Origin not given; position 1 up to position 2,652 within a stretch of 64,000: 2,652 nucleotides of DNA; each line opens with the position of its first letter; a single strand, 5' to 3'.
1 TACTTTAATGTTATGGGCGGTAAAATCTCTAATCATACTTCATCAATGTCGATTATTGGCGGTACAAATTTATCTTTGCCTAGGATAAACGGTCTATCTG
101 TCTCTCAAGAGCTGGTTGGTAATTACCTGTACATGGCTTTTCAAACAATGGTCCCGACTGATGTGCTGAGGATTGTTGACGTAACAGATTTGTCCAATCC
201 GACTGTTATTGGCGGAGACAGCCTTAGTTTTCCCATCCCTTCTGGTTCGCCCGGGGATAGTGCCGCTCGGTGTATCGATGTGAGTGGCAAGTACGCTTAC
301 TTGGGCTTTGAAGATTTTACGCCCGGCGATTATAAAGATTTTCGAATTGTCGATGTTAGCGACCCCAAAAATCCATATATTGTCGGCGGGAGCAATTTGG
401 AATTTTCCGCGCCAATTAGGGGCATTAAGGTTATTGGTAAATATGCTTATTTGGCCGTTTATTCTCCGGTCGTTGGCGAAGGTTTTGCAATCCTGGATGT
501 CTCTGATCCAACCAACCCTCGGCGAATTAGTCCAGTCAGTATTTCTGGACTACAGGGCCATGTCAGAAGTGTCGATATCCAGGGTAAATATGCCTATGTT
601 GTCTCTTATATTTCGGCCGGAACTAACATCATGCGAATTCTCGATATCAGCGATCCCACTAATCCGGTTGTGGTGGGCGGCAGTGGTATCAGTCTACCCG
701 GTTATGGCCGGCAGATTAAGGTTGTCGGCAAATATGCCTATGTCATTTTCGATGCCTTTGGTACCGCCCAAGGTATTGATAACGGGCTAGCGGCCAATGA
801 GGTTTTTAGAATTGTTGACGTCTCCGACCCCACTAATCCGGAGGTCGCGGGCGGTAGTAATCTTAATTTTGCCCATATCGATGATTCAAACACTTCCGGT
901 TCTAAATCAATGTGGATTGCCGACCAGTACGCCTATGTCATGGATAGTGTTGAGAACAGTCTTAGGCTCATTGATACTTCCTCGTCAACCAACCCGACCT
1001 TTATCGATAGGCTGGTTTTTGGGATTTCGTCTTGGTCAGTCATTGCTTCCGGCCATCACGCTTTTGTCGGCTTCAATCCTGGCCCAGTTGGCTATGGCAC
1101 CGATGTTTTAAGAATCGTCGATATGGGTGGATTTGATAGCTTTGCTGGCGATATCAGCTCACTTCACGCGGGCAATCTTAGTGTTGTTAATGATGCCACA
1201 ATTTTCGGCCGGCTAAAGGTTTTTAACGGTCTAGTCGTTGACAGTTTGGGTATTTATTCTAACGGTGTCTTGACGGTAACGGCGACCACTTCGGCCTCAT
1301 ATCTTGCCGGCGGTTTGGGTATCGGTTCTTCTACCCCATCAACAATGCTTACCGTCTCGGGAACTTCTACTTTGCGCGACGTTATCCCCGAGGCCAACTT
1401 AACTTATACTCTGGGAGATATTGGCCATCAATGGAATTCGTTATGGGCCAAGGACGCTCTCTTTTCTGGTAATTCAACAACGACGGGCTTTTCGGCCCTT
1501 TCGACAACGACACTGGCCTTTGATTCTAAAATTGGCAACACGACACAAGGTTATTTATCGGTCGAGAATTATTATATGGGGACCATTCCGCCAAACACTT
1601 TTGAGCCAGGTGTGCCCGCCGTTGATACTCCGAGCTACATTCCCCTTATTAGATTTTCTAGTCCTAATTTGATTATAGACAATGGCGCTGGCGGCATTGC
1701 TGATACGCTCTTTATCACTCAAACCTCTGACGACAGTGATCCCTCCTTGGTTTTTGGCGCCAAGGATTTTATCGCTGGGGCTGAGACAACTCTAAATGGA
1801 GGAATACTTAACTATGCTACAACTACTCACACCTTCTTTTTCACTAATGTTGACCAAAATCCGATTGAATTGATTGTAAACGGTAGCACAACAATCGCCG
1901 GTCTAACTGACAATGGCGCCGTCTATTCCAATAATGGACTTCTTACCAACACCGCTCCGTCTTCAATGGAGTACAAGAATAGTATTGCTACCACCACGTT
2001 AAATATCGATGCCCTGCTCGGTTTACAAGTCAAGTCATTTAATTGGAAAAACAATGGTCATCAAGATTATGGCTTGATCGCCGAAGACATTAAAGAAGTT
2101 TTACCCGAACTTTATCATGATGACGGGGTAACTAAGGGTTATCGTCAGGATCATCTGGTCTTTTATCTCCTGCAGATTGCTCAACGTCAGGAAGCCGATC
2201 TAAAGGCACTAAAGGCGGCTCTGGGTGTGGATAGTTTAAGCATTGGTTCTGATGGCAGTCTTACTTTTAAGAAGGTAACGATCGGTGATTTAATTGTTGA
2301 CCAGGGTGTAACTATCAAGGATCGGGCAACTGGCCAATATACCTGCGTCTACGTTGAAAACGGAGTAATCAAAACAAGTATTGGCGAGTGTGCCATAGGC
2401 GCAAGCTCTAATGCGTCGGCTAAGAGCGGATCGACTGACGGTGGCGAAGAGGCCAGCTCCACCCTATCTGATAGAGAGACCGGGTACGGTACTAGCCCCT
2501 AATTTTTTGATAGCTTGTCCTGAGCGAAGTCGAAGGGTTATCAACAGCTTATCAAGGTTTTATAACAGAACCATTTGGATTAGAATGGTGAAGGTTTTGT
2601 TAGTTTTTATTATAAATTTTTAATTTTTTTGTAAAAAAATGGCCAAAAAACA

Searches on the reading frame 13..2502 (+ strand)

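Call 7: search_protein_families(library=pfam, proteins=[window:13-2502:+], max_evalue=0.001)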
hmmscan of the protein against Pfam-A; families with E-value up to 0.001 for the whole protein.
window:13-2502:+ (829 aa): 3 families
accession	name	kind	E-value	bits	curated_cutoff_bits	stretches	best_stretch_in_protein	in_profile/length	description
PF08309.17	LVIVD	-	2.2e-29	101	20.2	3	182-222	2-38/42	LVIVD repeat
PF13884.11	Peptidase_S74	-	8.5e-07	29.6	22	1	651-700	2-56/58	Chaperone of endosialidase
PF09826.15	Beta_propel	-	1.6e-05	24.4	22.4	0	207-247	92-130/495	Beta propeller domain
